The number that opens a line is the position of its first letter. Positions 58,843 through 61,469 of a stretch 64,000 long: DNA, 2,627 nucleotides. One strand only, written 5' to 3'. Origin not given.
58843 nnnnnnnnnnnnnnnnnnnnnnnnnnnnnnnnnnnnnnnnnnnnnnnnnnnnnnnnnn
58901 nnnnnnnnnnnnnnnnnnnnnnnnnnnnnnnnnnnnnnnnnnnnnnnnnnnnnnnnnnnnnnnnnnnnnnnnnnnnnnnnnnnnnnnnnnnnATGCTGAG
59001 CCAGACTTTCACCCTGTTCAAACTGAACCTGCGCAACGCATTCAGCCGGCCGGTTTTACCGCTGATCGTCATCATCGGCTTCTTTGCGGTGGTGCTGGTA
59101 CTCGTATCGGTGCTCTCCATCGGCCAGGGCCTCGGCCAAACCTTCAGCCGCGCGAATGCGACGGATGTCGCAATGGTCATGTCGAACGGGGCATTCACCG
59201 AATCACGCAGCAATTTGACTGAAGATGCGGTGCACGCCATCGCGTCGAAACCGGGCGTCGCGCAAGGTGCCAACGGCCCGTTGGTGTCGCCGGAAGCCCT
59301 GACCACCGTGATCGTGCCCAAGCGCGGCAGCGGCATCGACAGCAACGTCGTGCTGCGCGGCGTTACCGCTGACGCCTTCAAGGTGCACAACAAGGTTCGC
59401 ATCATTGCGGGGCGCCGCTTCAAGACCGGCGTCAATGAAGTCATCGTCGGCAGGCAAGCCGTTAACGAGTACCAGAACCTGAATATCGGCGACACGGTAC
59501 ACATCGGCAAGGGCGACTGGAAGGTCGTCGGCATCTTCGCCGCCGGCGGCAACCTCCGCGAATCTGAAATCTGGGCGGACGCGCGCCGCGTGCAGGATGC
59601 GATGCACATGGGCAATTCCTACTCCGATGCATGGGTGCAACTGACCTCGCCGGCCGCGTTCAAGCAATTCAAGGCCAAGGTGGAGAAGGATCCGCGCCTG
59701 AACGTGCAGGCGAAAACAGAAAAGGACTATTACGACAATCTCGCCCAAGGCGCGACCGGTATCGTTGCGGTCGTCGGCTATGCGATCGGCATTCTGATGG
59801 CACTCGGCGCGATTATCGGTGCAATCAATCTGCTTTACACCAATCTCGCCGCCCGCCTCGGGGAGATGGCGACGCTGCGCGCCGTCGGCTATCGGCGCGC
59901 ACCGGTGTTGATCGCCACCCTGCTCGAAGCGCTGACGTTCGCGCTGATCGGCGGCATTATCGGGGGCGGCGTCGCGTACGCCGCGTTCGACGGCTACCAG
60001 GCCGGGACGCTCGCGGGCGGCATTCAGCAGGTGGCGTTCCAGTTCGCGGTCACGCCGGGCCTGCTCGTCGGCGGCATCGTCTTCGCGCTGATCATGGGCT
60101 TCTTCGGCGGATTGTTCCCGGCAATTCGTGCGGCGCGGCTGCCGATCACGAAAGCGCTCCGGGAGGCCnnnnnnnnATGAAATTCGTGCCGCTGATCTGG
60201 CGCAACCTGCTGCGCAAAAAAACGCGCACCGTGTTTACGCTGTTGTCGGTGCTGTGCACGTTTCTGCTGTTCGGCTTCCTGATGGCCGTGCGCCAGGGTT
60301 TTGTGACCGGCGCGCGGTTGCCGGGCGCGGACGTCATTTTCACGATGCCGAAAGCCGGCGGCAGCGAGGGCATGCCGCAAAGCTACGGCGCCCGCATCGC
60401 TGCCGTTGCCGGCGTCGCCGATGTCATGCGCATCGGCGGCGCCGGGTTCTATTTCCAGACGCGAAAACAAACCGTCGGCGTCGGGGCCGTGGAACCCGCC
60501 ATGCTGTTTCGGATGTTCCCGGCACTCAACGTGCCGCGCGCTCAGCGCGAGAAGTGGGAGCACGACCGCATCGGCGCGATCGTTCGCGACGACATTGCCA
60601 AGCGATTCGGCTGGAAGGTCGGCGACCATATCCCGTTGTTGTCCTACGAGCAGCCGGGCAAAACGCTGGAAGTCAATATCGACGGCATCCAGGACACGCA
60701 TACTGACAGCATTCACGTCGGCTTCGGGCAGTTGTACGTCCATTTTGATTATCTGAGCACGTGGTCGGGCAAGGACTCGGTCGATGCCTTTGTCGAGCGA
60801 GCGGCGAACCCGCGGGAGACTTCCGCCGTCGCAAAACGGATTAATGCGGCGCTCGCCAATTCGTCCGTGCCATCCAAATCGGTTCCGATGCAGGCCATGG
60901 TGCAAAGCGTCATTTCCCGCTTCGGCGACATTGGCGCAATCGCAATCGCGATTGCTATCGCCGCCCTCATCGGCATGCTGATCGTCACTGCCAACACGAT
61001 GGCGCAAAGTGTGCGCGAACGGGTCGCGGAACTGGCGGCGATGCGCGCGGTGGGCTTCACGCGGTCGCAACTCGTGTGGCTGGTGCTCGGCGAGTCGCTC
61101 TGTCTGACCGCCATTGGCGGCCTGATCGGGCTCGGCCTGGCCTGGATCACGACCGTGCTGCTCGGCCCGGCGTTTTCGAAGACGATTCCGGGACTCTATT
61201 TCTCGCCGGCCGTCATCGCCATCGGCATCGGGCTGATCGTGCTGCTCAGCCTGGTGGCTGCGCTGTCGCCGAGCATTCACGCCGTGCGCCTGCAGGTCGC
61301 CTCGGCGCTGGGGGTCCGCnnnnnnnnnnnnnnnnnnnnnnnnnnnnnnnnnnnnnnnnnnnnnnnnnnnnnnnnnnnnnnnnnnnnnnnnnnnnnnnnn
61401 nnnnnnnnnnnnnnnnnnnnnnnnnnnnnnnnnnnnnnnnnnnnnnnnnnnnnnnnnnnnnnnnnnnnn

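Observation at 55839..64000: One adaptor and one ATPase followed by at least six FtsX-fold permease genes in strict A-B-A-B-A-B alternation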

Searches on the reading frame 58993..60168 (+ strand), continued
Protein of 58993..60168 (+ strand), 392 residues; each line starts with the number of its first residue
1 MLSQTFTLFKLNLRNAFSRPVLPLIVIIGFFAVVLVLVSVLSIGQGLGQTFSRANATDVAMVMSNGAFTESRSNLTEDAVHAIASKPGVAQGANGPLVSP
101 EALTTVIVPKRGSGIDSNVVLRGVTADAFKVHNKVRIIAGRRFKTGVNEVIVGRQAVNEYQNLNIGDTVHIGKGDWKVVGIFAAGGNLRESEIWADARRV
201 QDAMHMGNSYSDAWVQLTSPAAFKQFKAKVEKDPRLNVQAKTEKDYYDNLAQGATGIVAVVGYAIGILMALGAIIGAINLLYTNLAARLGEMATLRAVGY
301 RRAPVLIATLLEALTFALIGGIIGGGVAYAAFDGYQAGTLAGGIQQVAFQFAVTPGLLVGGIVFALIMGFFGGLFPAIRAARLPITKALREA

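Call 33: search_solved_structures(query=A1, max_evalue=0.01)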
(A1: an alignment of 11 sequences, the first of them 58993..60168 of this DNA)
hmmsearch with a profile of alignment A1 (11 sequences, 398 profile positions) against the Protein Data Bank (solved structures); distinct sequences matched with E-value up to 0.01: 13.
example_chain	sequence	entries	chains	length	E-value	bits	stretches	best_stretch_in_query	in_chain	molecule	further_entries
5gko_A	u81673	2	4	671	1.5e-13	53.6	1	8-395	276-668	Macrolide export ATP-binding/permease protein MacB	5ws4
5xu1_M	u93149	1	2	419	6.3e-12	48.3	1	244-396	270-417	ABC transporter permeae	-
5lil_A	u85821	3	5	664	3.7e-11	45.8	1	10-395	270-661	Macrolide export ATP-binding/permease protein MacB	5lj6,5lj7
9o9x_C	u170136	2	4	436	1.7e-09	40.2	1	262-397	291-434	ABC transporter permease YtrF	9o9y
5nik_J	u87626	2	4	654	2.5e-09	39.7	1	16-395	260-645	Macrolide export ATP-binding/permease protein MacB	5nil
8idb_C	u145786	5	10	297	8e-07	31.5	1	217-369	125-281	Cell division protein FtsX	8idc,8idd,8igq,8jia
9w37_A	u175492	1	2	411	1.2e-06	30.9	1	26-396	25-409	LolF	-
9w35_A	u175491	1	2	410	2.2e-06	30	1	26-396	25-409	LolF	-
9w2w_A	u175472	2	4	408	2.4e-05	26.6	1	26-395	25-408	LolF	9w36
7arh_C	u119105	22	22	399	0.0051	18.9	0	264-396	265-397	Lipoprotein-releasing ABC transporter permease subunit LolC | Lipo-releasing system transmembrane protein lolC | Lipoprotein-releasing system transmembrane prot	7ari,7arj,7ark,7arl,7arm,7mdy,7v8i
8tzj_C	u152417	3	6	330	0.0058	18.8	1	221-333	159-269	Cell division protein FtsX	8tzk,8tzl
7arh_E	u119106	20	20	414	0.0089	18.1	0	26-334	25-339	Lipoprotein-releasing system transmembrane protein LolE | Lipoprotein transporter subunit LolE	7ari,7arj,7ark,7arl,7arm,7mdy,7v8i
7mdx_B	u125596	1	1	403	0.009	18.1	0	26-334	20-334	Lipoprotein-releasing system transmembrane protein LolE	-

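Call 46: predict_structure(alignment_id=A3)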
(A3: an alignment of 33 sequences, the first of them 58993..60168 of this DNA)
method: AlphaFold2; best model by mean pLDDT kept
length: 392 residues; sequences in the alignment: 33
mean_pLDDT: 79.9   pTM: 0.67
mean pLDDT of the five models: 79.9, 79.2, 78.7, 76.7, 74.8
residues with pLDDT >= 90: 99; 70-90: 217; 50-70: 62; < 50: 14
segments of 3 or more residues with pLDDT < 50: 340-344, 384-392
pLDDT, mean of each block of 10 residues (from residue 1): 71 69 78 84 80 84 84 86 91 89 88 81 91 90 92 90 91 90 86 91 87 92 93 89 87 78 79 71 56 56 71 82 84 64 55 77 81 69 45 39
secondary structure, 60 per line:
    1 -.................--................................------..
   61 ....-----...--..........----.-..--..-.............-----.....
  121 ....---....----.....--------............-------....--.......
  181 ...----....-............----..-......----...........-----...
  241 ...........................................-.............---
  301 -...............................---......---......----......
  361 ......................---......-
elements in order: H2-18 H21-52 E59-64 H77-84 E98-110 E116-124 H128-131 E136-140 E149-153 H154-159 E168-171 E174-183 H188-191 E193-196 H197-204 E212-217 H222-232 E238-242 H243-283 H285-297 H302-332 E336-341 E345-350 H355-382 H386-391
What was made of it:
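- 58993..60171 (+): Permease B1 (type B, cassette alpha), 392 aa. The AF2 model has pLDDT 80 (call 46).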

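Call 49: fold_search(model_id=the predicted structure, library=pdb)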
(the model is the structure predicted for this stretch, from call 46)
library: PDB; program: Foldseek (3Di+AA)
matches with E <= 10: 254; with E <= 0.001: 59
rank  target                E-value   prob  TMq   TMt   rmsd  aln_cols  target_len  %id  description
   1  5gko_A                2.6e-18  1.00  0.54  0.37   8.3       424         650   20  Crystal structure of tripartite-type ABC transporter, MacB from Acinetobacter baumannii (released 2017-11-15)
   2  5lil_A                2.9e-16  1.00  0.45  0.31  12.9       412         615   18  Structure of Aggregatibacter actinomycetemcomitans MacB bound to ATPyS (P21) (released 2017-11-15)
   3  9rld_E                1.4e-15  1.00  0.51  0.49  10.6       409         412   18  LolCDE complex with Lpp lipoprotein (released 2026-01-21)
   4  9rlc_E                1.7e-15  1.00  0.51  0.49  10.4       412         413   17  LolCDE complex with Lpp lipoprotein (released 2026-01-21)
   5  5lil_B                5.2e-15  1.00  0.45  0.32  12.6       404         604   18  Structure of Aggregatibacter actinomycetemcomitans MacB bound to ATPyS (P21) (released 2017-11-15)
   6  5xu1_M                5.5e-15  1.00  0.65  0.66   6.3       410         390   16  Structure of a non-canonical ABC transporter from Streptococcus pneumoniae R6 (released 2018-01-24)
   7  5lj6                  1.1e-14  1.00  0.46  0.32  12.2       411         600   17  Structure of Aggregatibacter actinomycetemcomitans MacB bound to ATPyS (P6522) (released 2017-11-15)
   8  5lj7_B                1.5e-14  1.00  0.46  0.32  11.7       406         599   18  Structure of Aggregatibacter actinomycetemcomitans MacB bound to ATP (P21) (released 2017-11-15)
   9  5lj7_A                2.8e-14  1.00  0.45  0.32  11.4       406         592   16  Structure of Aggregatibacter actinomycetemcomitans MacB bound to ATP (P21) (released 2017-11-15)
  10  9rld_C                5.5e-14  1.00  0.40  0.40  11.7       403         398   18  LolCDE complex with Lpp lipoprotein (released 2026-01-21)
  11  5nik_J                8.8e-14  1.00  0.52  0.35  11.0       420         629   17  Structure of the MacAB-TolC ABC-type tripartite multidrug efflux pump (released 2017-05-24)
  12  9xro_E                3.0e-13  1.00  0.40  0.41  11.6       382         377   18  LolCDE in complex with SMT-738_3 (released 2026-03-18)
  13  7arh_E                8.1e-13  1.00  0.50  0.48   9.3       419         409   18  LolCDE in complex with lipoprotein (released 2021-04-07)
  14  9rli_E                9.4e-13  1.00  0.49  0.48   9.1       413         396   17  LolCDEdelta(235-252) complex with Pal lipoprotein (released 2026-01-21)
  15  7mdx_A                1.6e-12  1.00  0.40  0.40  11.6       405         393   18  LolCDE nucleotide-free (released 2021-08-11)
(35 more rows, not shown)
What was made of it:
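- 58993..60171 (+): Foldseek top hits are MacB and LolE at E 1e-18 to 1e-15 (call 49).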

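Call 53: find_encoding_contigs(protein=P0117, flank=8000, max_places=2)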
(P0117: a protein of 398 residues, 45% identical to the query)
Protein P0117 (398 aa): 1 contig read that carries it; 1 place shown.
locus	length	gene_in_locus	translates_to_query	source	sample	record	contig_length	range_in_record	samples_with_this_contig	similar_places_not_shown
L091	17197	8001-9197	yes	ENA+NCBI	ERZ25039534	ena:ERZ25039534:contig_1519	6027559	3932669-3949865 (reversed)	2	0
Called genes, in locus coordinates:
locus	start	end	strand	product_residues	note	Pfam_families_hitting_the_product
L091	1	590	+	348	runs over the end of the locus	PF02424:ApbE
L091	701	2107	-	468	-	PF10518:TAT_signal (weak), PF01408:GFO_IDH_MocA, PF22725:GFO_IDH_MocA_C3 (faint)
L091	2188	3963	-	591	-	PF07635:PSCyt1 (weak), PF03781:FGE-sulfatase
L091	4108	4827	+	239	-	PF02517:Rce1-like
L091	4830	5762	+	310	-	PF00586:AIRS, PF02769:AIRS_C (weak)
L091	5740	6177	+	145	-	PF02367:TsaE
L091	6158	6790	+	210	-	PF00814:TsaD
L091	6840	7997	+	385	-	PF02687:FtsX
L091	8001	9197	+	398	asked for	PF12704:MacB_PCD, PF02687:FtsX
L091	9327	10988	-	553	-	PF04542:Sigma70_r2, PF08281:Sigma70_r4_2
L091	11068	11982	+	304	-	PF03976:PPK2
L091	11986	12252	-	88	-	PF01384:PHO4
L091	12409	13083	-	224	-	PF01384:PHO4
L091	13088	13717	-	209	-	PF01865:PhoU_div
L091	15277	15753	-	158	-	-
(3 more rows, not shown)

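Call 54: find_encoding_contigs(protein=P0098, flank=8000, max_places=2)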
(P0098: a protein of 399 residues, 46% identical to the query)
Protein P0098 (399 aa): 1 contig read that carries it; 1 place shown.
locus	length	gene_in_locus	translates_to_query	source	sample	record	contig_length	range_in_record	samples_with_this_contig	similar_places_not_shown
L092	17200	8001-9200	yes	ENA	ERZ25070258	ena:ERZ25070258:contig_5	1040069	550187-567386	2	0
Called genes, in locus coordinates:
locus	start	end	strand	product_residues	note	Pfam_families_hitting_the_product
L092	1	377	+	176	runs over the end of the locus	PF02834:LigT_PEase, PF13563:2_5_RNA_ligase2 (weak)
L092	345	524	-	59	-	-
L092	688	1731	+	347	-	PF00154:RecA_N, PF06745:ATPase (faint), PF08423:Rad51, PF27531:MT3502_N (weak), PF21096:RecA_C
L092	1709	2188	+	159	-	PF21982:RecX_HTH1, PF02631:RecX_HTH2, PF21981:RecX_HTH3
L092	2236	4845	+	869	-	PF01411:tRNA-synt_2c, PF07973:tRNA_SAD, PF02272:DHHA1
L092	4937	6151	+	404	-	PF25917:BSH_RND, PF25973:BSH_CzcB, PF25954:Beta-barrel_RND_2, PF25967:RND-MFP_C, PF25975:CzcB_C (weak), PF25989:YknX_C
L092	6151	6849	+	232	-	PF00005:ABC_tran, PF13304:AAA_21 (faint)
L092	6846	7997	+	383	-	PF12704:MacB_PCD (weak), PF02687:FtsX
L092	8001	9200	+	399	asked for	PF12704:MacB_PCD, PF02687:FtsX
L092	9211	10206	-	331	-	PF01965:DJ-1_PfpI, PF00165:HTH_AraC (weak), PF12833:HTH_18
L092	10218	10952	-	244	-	PF01965:DJ-1_PfpI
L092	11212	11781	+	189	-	PF12796:Ank_2, PF13637:Ank_4 (faint), PF13857:Ank_5, PF00023:Ank (weak), PF13606:Ank_3 (faint)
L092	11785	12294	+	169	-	PF13511:DUF4124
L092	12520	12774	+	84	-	-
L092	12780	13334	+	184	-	-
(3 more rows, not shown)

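Call 57: find_related_loci(query=A4, collection=metagenome_contigs, flank=10000)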
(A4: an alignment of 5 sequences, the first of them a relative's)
Query A4 (389 aa) in metagenome_contigs; peptide patterns used: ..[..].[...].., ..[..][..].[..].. (x = any residue, [..] = any of these).
358 stretches matched a pattern; 50 encode a relative of the query (tblastn E <= 1e-3); 50 distinct loci.
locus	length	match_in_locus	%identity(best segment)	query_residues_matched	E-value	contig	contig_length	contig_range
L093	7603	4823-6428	60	4-389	7e-147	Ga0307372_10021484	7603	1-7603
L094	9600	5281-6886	59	4-389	1e-144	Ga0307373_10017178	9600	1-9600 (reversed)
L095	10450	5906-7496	58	4-389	3e-142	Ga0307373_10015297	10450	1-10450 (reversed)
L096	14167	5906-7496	58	4-389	3e-142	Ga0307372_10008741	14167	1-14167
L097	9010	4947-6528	57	4-389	9e-142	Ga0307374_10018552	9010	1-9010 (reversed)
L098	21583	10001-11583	58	4-389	2e-139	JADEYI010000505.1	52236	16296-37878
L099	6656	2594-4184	57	4-389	2e-138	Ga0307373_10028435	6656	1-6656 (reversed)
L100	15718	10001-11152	59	4-389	3e-131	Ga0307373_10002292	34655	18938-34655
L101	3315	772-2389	56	4-389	7e-131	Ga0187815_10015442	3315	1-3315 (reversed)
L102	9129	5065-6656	46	1-388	4e-95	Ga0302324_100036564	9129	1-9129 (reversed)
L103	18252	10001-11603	60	4-389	2e-146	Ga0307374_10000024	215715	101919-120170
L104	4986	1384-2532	39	4-388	5e-82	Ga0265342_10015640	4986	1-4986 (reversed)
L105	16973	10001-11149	40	13-388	2e-77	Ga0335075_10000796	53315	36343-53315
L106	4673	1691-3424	40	13-388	1e-74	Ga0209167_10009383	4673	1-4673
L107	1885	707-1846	39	13-388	7e-76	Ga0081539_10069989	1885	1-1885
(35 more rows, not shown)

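Call 66: search_protein_families(library=pfam, proteins=[L001:15918-17351:+], max_evalue=0.00001)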
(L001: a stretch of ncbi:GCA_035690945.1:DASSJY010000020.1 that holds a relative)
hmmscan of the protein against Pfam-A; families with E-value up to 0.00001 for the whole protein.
L001:15918-17351:+ (478 aa): 1 family
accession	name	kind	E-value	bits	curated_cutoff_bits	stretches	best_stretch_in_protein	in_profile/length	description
PF02321.23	OEP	-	4.7e-68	229.1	22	2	246-438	2-187/187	Outer membrane efflux protein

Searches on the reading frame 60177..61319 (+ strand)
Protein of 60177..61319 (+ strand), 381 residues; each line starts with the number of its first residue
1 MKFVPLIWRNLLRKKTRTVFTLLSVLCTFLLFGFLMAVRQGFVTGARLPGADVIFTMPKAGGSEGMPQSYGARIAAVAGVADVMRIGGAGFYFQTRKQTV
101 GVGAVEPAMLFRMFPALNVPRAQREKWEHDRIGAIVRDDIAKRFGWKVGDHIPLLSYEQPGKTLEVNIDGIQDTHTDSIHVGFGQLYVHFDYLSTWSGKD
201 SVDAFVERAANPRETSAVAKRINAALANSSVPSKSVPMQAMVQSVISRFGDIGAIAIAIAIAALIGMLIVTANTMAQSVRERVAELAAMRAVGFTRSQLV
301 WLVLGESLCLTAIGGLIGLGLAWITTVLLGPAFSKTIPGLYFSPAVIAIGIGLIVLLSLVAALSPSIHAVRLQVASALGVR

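Call 5: search_protein_families(library=pfam, proteins=[window:60177-61319:+], max_evalue=0.01)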
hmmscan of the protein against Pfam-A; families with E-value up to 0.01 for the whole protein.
window:60177-61319:+ (381 aa): 2 families
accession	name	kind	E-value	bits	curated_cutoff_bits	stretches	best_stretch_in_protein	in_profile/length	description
PF02687.27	FtsX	-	2e-17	63.8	25.5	1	258-373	2-119/120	FtsX-like permease C-terminal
PF12704.14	MacB_PCD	-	0.00021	22.1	27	1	23-224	10-206/207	MacB-like periplasmic core domain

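Call 7: search_protein_families(library=ncbifam, proteins=[window:60177-61319:+], max_evalue=0.001)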
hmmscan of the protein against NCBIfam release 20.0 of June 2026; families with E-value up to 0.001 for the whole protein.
window:60177-61319:+ (381 aa): 3 families
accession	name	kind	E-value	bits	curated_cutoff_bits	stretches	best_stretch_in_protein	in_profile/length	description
TIGR03434.1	ADOP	subfamily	9.6e-14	50.4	622.3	1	192-378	616-800/803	ADOP family duplicated permease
TIGR01185.1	devC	equivalog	0.00013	21.1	290.35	1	257-374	263-373/380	ABC transporter permease DevC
NF038347.1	FtsX_Gpos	exception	0.00042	19.7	225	1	203-326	122-241/296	permease-like cell division protein FtsX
